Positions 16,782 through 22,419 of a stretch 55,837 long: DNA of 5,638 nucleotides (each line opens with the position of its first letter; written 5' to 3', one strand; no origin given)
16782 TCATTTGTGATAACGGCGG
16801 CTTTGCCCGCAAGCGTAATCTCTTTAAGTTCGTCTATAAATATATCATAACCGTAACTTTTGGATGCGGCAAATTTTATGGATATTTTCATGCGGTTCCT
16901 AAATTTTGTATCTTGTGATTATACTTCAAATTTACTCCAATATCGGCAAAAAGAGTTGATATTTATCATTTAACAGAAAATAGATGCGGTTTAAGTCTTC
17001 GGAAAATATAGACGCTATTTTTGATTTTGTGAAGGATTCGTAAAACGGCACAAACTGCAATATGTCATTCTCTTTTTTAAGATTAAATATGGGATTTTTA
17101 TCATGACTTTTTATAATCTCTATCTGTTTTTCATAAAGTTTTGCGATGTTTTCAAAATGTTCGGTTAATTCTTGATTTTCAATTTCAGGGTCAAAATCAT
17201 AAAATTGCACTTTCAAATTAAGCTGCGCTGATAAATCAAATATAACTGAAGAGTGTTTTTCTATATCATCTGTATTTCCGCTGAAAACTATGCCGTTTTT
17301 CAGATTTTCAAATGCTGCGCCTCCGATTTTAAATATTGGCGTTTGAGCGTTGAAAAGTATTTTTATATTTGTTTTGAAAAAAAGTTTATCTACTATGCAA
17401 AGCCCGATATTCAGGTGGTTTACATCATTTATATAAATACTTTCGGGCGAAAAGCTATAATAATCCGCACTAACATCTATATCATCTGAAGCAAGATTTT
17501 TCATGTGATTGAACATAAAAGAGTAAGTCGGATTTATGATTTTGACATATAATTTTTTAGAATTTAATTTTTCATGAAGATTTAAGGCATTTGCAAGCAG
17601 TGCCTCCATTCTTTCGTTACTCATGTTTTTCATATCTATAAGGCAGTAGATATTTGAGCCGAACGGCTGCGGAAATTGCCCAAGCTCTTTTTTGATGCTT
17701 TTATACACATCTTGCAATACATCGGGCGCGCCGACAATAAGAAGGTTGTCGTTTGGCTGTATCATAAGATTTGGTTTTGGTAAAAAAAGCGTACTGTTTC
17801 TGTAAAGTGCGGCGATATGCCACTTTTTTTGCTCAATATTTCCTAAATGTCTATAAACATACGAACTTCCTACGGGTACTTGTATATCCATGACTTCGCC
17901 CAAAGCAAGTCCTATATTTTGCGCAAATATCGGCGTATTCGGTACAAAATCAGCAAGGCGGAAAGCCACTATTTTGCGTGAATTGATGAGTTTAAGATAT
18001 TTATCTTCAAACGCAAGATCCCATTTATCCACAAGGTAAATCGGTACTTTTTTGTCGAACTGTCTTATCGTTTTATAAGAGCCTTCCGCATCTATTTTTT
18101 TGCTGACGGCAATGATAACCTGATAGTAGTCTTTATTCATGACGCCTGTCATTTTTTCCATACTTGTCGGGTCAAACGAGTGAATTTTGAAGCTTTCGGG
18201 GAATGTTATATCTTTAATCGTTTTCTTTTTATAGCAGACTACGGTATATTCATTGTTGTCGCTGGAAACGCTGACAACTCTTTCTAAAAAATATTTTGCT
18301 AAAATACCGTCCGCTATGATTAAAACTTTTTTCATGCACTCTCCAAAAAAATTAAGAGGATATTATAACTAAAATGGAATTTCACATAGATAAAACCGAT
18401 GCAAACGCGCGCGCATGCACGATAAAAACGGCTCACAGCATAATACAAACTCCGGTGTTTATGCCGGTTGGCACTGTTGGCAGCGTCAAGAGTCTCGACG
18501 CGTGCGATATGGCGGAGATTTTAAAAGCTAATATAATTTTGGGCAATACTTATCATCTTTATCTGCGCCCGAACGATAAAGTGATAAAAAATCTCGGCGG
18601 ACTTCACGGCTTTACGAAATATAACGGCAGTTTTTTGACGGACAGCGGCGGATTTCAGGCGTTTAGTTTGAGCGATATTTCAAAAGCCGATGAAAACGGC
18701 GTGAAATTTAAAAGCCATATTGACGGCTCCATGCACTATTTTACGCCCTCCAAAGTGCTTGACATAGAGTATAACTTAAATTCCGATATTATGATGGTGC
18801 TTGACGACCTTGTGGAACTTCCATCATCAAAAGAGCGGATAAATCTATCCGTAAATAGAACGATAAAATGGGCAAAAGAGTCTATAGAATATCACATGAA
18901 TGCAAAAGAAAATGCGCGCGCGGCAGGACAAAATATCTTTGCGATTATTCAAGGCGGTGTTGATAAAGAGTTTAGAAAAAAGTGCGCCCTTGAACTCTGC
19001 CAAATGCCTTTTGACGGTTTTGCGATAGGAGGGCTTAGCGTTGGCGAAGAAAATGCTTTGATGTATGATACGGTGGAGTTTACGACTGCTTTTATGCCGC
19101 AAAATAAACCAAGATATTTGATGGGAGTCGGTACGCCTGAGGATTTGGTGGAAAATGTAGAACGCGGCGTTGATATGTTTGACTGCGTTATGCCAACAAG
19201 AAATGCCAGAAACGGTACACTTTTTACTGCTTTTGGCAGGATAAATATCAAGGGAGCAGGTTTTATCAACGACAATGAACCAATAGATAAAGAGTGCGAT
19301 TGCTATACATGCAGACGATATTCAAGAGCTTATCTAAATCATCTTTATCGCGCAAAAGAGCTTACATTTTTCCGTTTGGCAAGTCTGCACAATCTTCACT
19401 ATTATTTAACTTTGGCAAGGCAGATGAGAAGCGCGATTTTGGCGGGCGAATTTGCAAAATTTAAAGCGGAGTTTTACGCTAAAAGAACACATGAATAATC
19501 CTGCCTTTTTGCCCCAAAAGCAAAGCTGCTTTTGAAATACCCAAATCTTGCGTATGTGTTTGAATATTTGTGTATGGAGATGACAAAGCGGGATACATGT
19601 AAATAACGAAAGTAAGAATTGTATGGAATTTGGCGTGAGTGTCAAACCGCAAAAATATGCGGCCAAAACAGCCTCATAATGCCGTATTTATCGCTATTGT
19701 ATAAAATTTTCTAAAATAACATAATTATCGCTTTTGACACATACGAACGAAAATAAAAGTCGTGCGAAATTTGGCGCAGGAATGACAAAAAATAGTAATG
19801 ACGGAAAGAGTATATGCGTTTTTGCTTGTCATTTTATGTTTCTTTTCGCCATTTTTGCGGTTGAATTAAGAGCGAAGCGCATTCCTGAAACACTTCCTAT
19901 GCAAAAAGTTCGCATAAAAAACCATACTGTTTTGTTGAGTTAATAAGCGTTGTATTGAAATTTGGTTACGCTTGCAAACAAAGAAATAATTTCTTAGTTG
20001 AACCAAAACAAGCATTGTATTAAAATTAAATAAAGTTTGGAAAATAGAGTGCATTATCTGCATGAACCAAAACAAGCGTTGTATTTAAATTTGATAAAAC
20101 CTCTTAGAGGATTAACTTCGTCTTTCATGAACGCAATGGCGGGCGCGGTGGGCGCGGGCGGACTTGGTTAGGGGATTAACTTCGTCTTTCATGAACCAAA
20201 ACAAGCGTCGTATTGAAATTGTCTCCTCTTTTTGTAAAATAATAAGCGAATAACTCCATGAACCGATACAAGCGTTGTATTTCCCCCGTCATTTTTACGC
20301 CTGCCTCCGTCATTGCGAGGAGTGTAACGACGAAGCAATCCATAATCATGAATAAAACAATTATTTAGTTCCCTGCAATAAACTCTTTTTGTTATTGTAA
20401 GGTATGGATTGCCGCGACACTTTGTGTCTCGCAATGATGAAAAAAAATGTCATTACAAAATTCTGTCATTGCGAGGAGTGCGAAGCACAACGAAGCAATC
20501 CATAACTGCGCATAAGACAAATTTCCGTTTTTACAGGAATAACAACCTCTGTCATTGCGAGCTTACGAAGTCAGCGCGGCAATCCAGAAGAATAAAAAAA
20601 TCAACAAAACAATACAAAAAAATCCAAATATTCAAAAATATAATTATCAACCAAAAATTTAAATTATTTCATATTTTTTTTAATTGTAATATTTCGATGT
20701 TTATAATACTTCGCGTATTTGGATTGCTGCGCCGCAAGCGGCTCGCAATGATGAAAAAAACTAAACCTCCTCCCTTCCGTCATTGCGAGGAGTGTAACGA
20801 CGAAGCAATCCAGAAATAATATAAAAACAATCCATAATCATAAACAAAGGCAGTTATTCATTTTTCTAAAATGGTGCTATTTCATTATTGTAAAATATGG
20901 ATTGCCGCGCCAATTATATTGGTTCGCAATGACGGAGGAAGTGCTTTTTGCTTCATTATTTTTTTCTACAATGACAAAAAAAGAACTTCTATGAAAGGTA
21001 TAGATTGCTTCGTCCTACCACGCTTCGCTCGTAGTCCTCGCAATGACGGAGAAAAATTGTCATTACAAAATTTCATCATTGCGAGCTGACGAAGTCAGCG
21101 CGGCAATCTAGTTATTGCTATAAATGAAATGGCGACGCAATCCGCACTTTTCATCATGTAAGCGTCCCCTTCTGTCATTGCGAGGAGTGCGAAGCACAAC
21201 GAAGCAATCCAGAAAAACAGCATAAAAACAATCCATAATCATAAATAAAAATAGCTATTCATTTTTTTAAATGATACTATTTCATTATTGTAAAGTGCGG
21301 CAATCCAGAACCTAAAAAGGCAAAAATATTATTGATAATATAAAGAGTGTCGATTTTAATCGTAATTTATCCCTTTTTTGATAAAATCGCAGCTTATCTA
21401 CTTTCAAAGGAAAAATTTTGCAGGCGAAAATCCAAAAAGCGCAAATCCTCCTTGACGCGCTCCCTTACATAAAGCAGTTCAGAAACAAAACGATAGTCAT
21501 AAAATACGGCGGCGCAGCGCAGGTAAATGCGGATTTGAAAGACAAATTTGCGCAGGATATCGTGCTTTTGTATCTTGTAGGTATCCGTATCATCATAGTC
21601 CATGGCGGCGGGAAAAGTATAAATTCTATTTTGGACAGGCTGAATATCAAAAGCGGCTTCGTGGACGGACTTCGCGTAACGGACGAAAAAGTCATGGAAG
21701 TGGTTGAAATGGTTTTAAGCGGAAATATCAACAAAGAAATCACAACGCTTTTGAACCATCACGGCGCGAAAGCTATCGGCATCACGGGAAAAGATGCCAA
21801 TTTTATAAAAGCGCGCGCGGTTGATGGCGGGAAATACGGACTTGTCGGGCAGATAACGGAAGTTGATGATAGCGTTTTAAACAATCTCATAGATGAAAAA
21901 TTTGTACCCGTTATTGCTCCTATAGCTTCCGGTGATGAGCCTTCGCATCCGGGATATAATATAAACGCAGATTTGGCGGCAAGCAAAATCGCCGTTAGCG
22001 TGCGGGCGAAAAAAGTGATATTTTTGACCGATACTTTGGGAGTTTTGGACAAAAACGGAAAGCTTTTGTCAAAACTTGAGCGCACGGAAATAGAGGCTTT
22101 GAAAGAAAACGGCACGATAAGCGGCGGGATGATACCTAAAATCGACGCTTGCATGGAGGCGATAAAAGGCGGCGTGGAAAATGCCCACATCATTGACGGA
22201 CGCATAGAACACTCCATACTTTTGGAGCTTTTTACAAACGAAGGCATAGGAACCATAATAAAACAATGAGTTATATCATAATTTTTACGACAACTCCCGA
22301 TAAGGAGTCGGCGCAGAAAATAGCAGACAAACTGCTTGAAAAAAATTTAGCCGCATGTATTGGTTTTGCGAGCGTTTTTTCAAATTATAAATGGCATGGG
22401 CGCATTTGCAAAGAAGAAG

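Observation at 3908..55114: About 90 copies of a 35-42 bp hairpin repeat whose central stem varies but stays complementary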

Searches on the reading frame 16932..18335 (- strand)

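Call 16: search_protein_families(library=pfam, proteins=[window:16932-18335:-])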
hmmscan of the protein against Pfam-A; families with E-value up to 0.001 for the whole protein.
window:16932-18335:- (467 aa): 1 family
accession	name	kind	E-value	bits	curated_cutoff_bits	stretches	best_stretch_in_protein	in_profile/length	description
PF02080.26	TrkA_C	-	4.3e-09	36.6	27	1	149-214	2-70/71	TrkA-C domain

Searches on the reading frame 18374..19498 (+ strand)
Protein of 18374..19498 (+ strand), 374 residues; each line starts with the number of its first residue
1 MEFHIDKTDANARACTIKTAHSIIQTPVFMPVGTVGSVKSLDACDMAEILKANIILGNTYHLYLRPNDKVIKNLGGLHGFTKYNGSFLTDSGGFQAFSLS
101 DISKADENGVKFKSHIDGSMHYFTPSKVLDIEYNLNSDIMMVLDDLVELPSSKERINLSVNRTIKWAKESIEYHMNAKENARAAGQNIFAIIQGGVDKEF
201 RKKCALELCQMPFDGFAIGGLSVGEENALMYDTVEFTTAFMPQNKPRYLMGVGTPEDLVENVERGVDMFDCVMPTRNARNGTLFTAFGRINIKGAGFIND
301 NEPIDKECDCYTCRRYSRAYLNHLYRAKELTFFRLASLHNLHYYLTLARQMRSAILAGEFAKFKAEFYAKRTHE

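Call 16: search_protein_families(library=pfam, proteins=[window:18374-19498:+])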
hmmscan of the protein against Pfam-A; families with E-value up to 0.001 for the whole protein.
window:18374-19498:+ (374 aa): 1 family
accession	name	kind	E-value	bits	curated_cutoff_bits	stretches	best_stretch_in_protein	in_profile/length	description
PF01702.25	TGT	-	6e-151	503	26.3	1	11-371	2-355/357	Queuine tRNA-ribosyltransferase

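Call 18: find_encoding_contigs(protein=window:18374-19498:+, flank=3000, max_places=4)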
Protein window:18374-19498:+ (374 aa): 1 contig read that carries it; 1 place shown.
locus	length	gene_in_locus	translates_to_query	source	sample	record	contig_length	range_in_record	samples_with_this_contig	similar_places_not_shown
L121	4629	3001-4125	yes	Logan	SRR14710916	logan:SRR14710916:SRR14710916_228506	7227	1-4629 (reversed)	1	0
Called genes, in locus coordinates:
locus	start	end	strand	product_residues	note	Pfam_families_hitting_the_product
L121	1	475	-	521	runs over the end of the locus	PF00924:MS_channel_2nd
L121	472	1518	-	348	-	PF13685:Fe-ADH_2 (weak), PF01761:DHQ_synthase, PF24621:DHQS_C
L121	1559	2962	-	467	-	PF02080:TrkA_C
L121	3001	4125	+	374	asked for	PF01702:TGT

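Call 36: find_homologous_proteins(query=window:18374-19498:+, max_evalue=1e-100)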
Query window:18374-19498:+ (374 aa): 6043 proteins with E <= 1e-100 among 8000 candidates; the best 120 are listed.
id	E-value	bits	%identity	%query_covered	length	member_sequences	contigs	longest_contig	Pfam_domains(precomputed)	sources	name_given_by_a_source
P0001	9.2e-234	793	93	99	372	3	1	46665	PF01702.26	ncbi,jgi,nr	ncbi:MAG: tRNA guanosine(34) transglycosylase Tgt [Campylobacteraceae bacterium]|jgi:queuine tRNA-ri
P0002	8.0e-223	757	88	99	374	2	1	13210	PF01702.26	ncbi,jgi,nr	ncbi:MAG: tRNA guanosine(34) transglycosylase Tgt [Campylobacteraceae bacterium]|jgi:queuine tRNA-ri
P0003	6.2e-222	754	88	99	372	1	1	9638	PF01702.26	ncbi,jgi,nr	ncbi:MAG: tRNA guanosine(34) transglycosylase Tgt [Campylobacteraceae bacterium]|jgi:queuine tRNA-ri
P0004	1.2e-221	753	88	99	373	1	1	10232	PF01702.26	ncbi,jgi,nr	ncbi:MAG: tRNA guanosine(34) transglycosylase Tgt [Campylobacteraceae bacterium]|jgi:queuine tRNA-ri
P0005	1.6e-217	739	86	99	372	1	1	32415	PF01702.26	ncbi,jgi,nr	ncbi:MAG: tRNA guanosine(34) transglycosylase Tgt [Campylobacteraceae bacterium]|jgi:queuine tRNA-ri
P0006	6.4e-215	731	85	99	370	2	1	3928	PF01702.26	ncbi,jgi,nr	ncbi:MAG: tRNA guanosine(34) transglycosylase Tgt [Campylobacteraceae bacterium]|jgi:queuine tRNA-ri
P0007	2.9e-213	725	84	99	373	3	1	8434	PF01702.26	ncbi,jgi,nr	ncbi:MAG: tRNA guanosine(34) transglycosylase Tgt [Campylobacteraceae bacterium]|jgi:queuine tRNA-ri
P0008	1.6e-209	713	83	99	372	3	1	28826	PF01702.26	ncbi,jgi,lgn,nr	ncbi:MAG: tRNA guanosine(34) transglycosylase Tgt [Campylobacteraceae bacterium]|jgi:queuine tRNA-ri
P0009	7.6e-209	711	83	99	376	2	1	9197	PF01702.26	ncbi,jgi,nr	ncbi:MAG: tRNA guanosine(34) transglycosylase Tgt [Campylobacteraceae bacterium]|jgi:queuine tRNA-ri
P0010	4.0e-206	702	82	99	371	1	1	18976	PF01702.26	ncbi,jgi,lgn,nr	ncbi:MAG: tRNA guanosine(34) transglycosylase Tgt [Campylobacteraceae bacterium]|jgi:queuine tRNA-ri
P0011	9.5e-201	684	79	99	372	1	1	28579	PF01702.26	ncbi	ncbi:MAG: tRNA guanosine(34) transglycosylase Tgt [Campylobacteraceae bacterium]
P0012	1.5e-198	677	77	100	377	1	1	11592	PF01702.26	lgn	-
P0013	5.5e-196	668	77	99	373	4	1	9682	PF01702.26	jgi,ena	-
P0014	2.1e-194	663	76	99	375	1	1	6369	PF01702.26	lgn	-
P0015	1.6e-193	660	77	99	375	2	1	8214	PF01702.26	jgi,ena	-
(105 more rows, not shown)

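Call 37: find_encoding_contigs(protein=P0001, flank=10000, max_places=2)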
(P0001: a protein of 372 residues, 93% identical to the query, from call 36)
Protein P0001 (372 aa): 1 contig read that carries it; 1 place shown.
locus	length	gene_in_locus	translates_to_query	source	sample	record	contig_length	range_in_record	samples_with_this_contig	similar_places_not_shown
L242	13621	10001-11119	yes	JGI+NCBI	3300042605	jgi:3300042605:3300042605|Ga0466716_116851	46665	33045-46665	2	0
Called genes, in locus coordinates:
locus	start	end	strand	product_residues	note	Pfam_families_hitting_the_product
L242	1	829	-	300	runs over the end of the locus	PF13476:AAA_23 (weak), PF00005:ABC_tran, PF13304:AAA_21 (faint)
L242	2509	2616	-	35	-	-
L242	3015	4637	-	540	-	PF00004:AAA, PF07728:AAA_5 (weak), PF20720:nSTAND3 (weak), PF17862:AAA_lid_3, PF01434:Peptidase_M41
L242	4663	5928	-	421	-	PF00919:UPF0004, PF04055:Radical_SAM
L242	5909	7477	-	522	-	PF00924:MS_channel_2nd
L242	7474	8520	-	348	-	PF01761:DHQ_synthase, PF24621:DHQS_C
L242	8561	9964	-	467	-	PF02080:TrkA_C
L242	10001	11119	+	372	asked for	PF01702:TGT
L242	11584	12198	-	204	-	PF09335:VTT_dom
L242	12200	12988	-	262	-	PF03180:Lipoprotein_9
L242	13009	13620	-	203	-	PF00528:BPD_transp_1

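Call 38: find_encoding_contigs(protein=P0005, flank=10000, max_places=2)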
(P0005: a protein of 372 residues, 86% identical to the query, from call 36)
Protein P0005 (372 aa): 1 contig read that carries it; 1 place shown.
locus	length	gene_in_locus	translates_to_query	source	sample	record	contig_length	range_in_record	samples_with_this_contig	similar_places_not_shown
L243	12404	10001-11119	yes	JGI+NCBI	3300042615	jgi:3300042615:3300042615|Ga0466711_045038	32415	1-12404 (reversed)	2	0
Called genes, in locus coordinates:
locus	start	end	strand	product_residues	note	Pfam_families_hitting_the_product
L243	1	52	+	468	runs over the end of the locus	PF01590:GAF, PF13185:GAF_2, PF00158:Sigma54_activat, PF14532:Sigma54_activ_2, PF00004:AAA (weak), PF07728:AAA_5, PF25601:AAA_lid_14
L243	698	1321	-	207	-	-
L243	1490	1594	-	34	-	-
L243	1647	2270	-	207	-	-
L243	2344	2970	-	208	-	-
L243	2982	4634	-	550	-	PF00004:AAA, PF07728:AAA_5 (weak), PF20720:nSTAND3 (weak), PF17862:AAA_lid_3, PF01434:Peptidase_M41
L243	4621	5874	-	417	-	PF00919:UPF0004, PF04055:Radical_SAM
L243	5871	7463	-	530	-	PF00924:MS_channel_2nd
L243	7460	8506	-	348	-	PF13685:Fe-ADH_2 (faint), PF01761:DHQ_synthase, PF24621:DHQS_C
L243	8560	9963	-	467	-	PF02080:TrkA_C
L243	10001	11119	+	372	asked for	PF01702:TGT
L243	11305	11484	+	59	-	-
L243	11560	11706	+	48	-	-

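Call 39: find_encoding_contigs(protein=P0008, flank=10000, max_places=2)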
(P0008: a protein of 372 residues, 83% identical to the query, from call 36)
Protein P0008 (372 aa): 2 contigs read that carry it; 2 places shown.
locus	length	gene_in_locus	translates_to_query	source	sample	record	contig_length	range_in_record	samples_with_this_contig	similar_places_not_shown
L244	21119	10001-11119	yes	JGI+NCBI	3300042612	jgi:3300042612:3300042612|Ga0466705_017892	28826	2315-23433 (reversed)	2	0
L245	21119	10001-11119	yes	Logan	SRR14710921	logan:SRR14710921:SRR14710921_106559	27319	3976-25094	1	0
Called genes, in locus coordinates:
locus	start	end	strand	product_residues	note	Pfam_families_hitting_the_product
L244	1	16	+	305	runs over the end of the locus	PF00535:Glycos_transf_2, PF10111:Glyco_tranf_2_2, PF13641:Glyco_tranf_2_3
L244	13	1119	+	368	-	PF02350:Epimerase_2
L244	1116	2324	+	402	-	PF00534:Glycos_transf_1, PF13692:Glyco_trans_1_4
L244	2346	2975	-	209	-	-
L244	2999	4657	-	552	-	PF00004:AAA, PF07728:AAA_5 (faint), PF20720:nSTAND3 (weak), PF17862:AAA_lid_3, PF01434:Peptidase_M41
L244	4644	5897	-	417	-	PF00919:UPF0004, PF04055:Radical_SAM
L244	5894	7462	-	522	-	PF00924:MS_channel_2nd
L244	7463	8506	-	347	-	PF13685:Fe-ADH_2 (weak), PF01761:DHQ_synthase, PF24621:DHQS_C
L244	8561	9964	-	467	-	PF02080:TrkA_C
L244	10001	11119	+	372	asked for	PF01702:TGT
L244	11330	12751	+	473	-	PF07581:Glug (faint)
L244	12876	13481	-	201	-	PF09335:VTT_dom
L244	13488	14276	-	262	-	PF03180:Lipoprotein_9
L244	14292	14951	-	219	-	PF00528:BPD_transp_1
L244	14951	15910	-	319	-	PF02463:SMC_N, PF00005:ABC_tran, PF13304:AAA_21 (faint), PF09383:NIL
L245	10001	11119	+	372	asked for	PF01702:TGT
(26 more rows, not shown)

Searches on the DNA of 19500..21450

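Call 13: search_rna_families(source=window, start=19500, end=21450, threshold=evalue, max_evalue=10, show_alignments=3)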
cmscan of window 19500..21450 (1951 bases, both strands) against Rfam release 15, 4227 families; matches with E-value up to 10: 16.
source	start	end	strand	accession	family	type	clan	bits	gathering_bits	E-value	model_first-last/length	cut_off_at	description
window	19997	20026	-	RF01316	CRISPR-DR3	Gene; CRISPR;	-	28.3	41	0.67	1-30/30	no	CRISPR RNA direct repeat element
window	20061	20090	-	RF01316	CRISPR-DR3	Gene; CRISPR;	-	25.1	41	2.6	1-30/30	no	CRISPR RNA direct repeat element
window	20774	20938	-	RF04147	MIR6224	Gene; miRNA;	-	21.4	171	0.23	1-176/176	no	MIR6224 microRNA precursor family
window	20815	20948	+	RF01743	leu-phe_leader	Cis-reg; leader;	-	19.9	70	3.3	1-162/162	no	leu/phe leader RNA from Lactococcus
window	20551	20752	-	RF04128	MIR8562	Gene; miRNA;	-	19.8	211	0.94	1-242/242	no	MIR8562 microRNA precursor family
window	20551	20752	+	RF04128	MIR8562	Gene; miRNA;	-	19.7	211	0.96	1-242/242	no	MIR8562 microRNA precursor family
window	20429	20475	+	RF01420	snoR113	Gene; snRNA; snoRNA; CD-box;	-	17.7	47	1.6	1-103/103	no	Small nucleolar RNA snoR113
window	19506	19589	+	RF02244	mir-785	Gene; miRNA;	-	17.6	62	2.8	1-90/90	no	mir-785 microRNA precursor family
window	20381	20448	+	RF04210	MIR8643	Gene; miRNA;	-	17.5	135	3.3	1-150/150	no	MIR8643 microRNA precursor family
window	19790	19841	+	RF02419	Spd-sr37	Gene; sRNA;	-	17.5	45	7.9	1-67/67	no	Streptococcus sRNA Spd-sr37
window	20743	20789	+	RF01420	snoR113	Gene; snRNA; snoRNA; CD-box;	-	17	47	2.6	1-103/103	no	Small nucleolar RNA snoR113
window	21025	21084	-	RF01170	snoU61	Gene; snRNA; snoRNA; CD-box;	CL00067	16.6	55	3.6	1-84/84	no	Small nucleolar RNA U61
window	20310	20437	-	RF04147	MIR6224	Gene; miRNA;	-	15.9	171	5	1-176/176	no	MIR6224 microRNA precursor family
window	20429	20474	+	RF01170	snoU61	Gene; snRNA; snoRNA; CD-box;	CL00067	15.6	55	7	1-84/84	no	Small nucleolar RNA U61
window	19632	19763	+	RF02881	MH_s25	Gene; sRNA;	-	15.2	114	8.9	1-207/207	no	Mesorhizobail RNA 25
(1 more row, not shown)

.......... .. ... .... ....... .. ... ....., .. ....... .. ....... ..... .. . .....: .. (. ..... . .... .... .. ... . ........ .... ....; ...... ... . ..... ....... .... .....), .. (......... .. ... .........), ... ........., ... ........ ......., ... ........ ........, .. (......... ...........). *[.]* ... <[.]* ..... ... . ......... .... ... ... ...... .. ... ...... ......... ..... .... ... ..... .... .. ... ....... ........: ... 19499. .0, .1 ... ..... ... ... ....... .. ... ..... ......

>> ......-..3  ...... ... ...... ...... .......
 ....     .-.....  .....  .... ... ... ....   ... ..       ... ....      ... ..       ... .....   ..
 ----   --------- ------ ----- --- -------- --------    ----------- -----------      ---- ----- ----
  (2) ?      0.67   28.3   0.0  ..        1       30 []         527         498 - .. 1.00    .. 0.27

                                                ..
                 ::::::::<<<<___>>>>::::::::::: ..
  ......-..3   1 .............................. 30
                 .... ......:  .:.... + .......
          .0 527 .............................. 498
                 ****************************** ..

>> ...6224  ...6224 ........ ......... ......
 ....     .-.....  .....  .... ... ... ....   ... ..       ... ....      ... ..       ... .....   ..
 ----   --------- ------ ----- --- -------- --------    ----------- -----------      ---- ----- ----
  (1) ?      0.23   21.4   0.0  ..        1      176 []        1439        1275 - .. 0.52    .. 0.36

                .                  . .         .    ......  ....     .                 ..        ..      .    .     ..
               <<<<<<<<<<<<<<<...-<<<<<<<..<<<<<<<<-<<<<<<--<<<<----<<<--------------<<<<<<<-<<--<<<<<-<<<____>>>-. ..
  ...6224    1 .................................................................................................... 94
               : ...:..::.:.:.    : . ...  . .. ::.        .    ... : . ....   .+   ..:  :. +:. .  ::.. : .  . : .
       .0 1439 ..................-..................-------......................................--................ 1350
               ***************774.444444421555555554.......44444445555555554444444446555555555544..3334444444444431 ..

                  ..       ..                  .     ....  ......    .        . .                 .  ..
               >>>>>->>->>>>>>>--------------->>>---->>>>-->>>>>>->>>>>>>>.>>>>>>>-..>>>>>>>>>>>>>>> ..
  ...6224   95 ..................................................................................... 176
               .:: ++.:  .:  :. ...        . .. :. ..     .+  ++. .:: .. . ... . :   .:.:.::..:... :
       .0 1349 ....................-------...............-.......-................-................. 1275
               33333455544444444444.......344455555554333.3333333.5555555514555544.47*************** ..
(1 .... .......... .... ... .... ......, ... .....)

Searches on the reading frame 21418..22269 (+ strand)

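Call 16: search_protein_families(library=pfam, proteins=[window:21418-22269:+])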
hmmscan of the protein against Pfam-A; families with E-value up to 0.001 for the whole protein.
window:21418-22269:+ (283 aa): 1 family
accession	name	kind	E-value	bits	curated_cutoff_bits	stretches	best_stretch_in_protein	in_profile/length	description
PF00696.33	AA_kinase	-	2.5e-47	162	24.9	1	24-260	1-234/234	Amino acid kinase family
